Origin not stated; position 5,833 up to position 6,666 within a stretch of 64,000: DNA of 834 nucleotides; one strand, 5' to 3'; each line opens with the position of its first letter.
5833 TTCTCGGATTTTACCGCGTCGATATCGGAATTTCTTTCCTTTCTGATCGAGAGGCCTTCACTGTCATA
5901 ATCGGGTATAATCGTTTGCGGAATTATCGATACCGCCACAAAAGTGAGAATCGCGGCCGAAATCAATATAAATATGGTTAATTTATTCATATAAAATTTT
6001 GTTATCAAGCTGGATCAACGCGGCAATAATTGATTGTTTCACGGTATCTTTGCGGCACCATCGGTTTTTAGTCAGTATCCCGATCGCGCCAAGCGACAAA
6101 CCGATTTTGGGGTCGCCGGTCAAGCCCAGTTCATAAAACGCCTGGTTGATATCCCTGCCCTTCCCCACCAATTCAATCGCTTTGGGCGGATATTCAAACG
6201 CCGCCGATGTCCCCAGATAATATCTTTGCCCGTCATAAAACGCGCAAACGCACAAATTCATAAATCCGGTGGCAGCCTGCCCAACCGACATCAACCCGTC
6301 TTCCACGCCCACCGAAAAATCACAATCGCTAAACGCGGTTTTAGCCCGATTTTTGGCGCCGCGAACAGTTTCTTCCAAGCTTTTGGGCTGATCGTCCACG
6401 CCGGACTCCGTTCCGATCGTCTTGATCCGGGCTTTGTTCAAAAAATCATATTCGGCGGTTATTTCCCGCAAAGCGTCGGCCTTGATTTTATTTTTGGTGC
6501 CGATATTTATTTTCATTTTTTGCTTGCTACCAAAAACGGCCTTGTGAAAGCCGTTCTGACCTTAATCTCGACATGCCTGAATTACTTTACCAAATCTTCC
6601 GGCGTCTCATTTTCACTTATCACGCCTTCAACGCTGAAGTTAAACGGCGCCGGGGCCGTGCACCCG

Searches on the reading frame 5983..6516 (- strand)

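Call 56: search_protein_families(library=pfam, proteins=[window:5983-6516:-], max_evalue=0.0001)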
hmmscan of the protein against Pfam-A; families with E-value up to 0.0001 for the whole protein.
window:5983-6516:- (177 aa): 1 family
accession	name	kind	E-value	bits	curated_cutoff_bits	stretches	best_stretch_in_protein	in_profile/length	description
PF01931.24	NTPase_I-T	-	1.2e-35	123.2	25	1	6-169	1-160/162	Protein of unknown function DUF84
